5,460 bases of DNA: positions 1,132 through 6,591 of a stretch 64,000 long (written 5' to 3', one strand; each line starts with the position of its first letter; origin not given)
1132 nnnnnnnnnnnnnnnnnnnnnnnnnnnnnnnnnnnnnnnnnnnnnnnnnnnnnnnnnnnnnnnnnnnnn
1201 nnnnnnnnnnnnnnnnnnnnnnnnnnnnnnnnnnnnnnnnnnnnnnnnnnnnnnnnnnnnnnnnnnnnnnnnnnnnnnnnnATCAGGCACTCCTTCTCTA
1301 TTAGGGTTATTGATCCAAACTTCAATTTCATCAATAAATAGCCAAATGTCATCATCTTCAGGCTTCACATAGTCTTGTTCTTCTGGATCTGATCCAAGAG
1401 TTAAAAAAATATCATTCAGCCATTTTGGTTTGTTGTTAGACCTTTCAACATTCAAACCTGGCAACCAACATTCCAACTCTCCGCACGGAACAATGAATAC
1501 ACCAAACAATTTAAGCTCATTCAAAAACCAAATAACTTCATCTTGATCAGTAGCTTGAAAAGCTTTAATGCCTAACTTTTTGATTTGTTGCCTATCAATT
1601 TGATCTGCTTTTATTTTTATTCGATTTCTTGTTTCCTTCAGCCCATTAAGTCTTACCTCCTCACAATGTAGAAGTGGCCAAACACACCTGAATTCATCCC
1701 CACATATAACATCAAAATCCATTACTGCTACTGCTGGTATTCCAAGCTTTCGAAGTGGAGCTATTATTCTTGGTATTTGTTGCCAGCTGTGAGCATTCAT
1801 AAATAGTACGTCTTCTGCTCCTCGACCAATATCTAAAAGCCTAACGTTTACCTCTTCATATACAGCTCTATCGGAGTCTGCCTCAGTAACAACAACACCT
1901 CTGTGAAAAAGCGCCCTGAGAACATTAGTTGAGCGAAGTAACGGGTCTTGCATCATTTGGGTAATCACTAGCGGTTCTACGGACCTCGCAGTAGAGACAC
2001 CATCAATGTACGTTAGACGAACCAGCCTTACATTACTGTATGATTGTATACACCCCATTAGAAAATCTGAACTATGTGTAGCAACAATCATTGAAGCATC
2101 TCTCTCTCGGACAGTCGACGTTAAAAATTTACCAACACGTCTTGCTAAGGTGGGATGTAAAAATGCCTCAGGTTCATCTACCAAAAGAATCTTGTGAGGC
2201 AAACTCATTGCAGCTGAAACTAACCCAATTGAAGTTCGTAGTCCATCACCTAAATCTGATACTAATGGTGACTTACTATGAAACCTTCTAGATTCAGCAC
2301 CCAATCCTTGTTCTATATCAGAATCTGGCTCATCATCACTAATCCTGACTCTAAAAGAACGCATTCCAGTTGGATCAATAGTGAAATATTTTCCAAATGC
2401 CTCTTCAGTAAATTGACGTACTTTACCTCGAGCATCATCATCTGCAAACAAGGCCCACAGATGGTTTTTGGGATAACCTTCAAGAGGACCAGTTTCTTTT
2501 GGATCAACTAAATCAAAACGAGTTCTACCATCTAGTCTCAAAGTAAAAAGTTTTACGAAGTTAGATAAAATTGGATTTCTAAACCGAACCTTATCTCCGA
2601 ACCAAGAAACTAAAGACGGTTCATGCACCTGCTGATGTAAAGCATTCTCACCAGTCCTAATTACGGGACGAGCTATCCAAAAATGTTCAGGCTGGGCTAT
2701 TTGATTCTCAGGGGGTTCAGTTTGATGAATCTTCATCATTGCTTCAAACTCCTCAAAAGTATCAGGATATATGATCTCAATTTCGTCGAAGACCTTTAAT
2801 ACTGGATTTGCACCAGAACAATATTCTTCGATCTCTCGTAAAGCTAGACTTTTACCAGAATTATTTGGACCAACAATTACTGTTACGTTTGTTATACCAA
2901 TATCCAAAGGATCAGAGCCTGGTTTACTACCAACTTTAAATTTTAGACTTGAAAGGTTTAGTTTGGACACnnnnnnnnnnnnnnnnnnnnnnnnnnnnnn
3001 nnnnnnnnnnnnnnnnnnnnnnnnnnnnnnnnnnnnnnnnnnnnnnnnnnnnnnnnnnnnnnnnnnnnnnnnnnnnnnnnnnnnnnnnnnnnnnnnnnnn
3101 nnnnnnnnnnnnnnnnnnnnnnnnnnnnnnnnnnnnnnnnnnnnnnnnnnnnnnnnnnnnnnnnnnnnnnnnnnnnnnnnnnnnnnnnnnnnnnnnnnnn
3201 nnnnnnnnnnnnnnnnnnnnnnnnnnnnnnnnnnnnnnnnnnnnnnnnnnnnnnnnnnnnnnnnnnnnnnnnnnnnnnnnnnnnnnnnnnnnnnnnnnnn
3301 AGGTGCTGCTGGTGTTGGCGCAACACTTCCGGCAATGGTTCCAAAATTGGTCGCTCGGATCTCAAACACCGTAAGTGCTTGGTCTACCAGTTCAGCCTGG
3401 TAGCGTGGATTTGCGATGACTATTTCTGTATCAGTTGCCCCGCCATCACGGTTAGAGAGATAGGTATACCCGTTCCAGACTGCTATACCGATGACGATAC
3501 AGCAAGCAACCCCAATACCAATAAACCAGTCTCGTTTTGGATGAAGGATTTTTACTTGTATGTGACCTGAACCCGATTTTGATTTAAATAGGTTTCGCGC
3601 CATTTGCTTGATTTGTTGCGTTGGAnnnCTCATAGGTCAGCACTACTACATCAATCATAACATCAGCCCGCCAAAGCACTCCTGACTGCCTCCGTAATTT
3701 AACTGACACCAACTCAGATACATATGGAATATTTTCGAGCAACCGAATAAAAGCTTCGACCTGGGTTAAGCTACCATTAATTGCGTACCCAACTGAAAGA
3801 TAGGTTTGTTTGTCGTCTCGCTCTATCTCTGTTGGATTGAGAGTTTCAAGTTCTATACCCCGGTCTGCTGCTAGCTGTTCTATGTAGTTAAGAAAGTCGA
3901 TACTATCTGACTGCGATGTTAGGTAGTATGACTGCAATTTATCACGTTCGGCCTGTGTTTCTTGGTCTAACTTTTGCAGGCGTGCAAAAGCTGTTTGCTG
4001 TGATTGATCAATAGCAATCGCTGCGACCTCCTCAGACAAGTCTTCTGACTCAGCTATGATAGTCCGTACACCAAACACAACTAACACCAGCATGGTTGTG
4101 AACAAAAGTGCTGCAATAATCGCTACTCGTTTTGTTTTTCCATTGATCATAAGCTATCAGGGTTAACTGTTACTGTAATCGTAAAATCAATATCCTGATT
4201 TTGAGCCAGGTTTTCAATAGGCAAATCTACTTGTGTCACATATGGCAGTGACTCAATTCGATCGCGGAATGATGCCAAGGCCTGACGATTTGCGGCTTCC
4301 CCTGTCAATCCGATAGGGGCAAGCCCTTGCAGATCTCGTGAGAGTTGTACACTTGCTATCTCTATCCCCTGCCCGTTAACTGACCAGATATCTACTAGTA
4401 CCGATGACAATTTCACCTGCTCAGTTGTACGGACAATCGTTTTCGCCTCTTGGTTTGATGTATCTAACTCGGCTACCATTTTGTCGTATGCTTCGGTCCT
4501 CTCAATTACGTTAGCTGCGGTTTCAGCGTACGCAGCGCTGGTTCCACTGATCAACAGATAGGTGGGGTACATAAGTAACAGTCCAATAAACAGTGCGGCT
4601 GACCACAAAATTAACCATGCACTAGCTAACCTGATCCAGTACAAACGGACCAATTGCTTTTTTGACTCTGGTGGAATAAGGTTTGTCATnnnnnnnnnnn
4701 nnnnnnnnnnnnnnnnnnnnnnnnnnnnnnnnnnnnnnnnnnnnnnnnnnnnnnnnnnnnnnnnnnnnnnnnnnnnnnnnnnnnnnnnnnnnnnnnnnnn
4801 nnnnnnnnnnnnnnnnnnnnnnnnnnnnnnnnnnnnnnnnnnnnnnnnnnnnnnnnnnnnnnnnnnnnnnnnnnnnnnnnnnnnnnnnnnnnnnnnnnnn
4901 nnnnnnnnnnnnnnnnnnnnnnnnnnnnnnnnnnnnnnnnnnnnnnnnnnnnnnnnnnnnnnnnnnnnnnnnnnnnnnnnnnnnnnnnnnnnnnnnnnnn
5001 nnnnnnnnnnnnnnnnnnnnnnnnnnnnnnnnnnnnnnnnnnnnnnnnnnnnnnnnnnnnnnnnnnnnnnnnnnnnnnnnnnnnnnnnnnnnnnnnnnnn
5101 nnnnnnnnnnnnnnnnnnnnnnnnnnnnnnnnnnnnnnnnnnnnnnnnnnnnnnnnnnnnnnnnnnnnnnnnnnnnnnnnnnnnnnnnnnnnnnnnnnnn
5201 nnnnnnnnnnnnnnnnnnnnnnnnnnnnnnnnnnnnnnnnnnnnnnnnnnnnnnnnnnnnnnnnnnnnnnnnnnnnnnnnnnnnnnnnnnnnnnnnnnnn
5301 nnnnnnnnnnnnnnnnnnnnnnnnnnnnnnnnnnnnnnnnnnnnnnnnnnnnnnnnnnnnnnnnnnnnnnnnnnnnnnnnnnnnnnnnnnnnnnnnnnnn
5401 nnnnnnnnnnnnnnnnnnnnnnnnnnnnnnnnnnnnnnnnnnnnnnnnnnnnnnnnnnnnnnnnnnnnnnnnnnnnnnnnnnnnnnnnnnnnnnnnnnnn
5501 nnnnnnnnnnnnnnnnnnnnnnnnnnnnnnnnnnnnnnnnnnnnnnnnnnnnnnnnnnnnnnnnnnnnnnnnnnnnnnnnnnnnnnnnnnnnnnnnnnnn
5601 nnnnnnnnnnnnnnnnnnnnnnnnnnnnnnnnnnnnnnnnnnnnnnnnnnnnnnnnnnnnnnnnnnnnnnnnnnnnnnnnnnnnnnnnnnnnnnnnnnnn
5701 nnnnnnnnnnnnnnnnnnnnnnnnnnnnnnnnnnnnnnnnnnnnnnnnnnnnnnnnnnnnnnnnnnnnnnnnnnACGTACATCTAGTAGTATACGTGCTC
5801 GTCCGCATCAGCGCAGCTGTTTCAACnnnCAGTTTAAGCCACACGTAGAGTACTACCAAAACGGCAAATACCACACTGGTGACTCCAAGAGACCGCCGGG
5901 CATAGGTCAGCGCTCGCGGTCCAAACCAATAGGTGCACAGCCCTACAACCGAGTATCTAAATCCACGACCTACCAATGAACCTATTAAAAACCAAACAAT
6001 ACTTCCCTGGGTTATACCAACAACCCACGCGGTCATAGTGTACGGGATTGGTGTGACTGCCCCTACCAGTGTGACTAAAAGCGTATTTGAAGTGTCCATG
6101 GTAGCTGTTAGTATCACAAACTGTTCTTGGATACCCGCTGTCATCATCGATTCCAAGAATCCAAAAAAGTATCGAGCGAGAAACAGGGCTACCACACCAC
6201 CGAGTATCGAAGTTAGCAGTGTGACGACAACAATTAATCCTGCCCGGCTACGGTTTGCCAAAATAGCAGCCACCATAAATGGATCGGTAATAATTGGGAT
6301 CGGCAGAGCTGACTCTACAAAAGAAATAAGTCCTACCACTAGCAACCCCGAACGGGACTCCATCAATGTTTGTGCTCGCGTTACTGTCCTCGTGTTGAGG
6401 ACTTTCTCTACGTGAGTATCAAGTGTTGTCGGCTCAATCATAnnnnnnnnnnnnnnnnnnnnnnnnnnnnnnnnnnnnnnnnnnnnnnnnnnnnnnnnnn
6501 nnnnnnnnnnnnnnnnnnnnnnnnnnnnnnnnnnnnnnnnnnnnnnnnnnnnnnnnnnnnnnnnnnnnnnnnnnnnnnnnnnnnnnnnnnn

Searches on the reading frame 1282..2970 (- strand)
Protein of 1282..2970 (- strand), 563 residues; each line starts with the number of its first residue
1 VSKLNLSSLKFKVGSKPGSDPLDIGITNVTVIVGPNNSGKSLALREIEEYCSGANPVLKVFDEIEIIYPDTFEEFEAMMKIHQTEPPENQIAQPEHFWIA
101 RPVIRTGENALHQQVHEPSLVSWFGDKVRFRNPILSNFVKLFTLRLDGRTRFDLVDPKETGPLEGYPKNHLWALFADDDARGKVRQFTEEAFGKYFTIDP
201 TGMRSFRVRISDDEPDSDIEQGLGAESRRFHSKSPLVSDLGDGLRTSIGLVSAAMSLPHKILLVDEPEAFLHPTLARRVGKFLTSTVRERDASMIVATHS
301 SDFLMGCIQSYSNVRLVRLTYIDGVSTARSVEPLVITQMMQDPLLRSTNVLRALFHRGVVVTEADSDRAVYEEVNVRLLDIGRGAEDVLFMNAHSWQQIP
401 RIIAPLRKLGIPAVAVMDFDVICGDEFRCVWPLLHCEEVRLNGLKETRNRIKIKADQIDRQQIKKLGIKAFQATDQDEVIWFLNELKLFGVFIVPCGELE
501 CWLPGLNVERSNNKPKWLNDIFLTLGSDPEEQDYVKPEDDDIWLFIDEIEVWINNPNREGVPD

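Call 12: search_protein_families(library=pfam, proteins=[window:1282-2970:-], max_evalue=0.01)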
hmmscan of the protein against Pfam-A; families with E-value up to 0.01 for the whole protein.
window:1282-2970:- (563 aa): 4 families
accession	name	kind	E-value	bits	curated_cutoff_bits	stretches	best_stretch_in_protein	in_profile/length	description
PF13304.12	AAA_21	-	3e-13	51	27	1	238-305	236-303/304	AAA domain, putative AbiEii toxin, Type IV TA system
PF13175.12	AAA_15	-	3.1e-10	40.7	32.1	1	241-303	302-373/374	AAA ATPase domain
PF20469.4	OLD-like_TOPRIM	-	4.5e-06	27.5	23.2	1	354-420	1-67/67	Overcoming lysogenization defect protein-like, TOPRIM domain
PF02463.25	SMC_N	-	0.00094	19.1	40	0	28-109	25-109/220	RecF/RecN/SMC N terminal domain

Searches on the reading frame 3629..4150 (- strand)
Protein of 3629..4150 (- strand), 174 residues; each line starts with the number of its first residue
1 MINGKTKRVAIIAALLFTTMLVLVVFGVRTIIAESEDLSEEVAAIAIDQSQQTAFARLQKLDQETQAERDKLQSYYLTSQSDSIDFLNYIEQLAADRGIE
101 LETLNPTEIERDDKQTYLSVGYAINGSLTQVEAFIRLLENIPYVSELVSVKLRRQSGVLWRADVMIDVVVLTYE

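Call 12: search_protein_families(library=pfam, proteins=[window:3629-4150:-], max_evalue=0.01)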
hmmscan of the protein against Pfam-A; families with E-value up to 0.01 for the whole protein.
window:3629-4150:- (174 aa): 1 family
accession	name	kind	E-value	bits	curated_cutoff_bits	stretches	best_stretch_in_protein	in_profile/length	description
PF04350.18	PilO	-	3.3e-06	27.7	22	1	50-173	17-141/145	Pilus assembly protein, PilO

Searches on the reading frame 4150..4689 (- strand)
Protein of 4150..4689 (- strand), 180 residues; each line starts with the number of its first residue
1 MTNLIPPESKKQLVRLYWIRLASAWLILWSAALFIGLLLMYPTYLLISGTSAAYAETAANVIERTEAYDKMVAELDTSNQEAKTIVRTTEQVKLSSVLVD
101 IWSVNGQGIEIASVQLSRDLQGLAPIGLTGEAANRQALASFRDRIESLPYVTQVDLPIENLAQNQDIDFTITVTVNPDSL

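Call 12: search_protein_families(library=pfam, proteins=[window:4150-4689:-], max_evalue=0.01)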
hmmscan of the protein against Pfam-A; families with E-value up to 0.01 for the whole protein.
window:4150-4689:- (180 aa): 1 family
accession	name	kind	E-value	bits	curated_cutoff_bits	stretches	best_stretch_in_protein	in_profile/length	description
PF05137.18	PilN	-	0.0029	18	22.8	1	113-175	18-78/78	Fimbrial assembly protein (PilN)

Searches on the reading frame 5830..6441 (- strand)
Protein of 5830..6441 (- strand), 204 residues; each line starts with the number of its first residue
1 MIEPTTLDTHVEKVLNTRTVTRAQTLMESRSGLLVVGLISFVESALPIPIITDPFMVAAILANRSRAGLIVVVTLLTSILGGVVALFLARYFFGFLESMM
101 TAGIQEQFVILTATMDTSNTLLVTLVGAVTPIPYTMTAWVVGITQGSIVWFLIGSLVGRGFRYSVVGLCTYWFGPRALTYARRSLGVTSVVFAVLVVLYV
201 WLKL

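Call 12: search_protein_families(library=pfam, proteins=[window:5830-6441:-], max_evalue=0.01)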
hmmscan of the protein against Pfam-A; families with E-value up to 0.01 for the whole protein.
window:5830-6441:- (204 aa): 1 family
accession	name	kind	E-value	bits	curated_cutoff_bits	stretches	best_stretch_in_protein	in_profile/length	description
PF09335.16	VTT_dom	-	2.3e-06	28.5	33.9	1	56-164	7-115/123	VTT domain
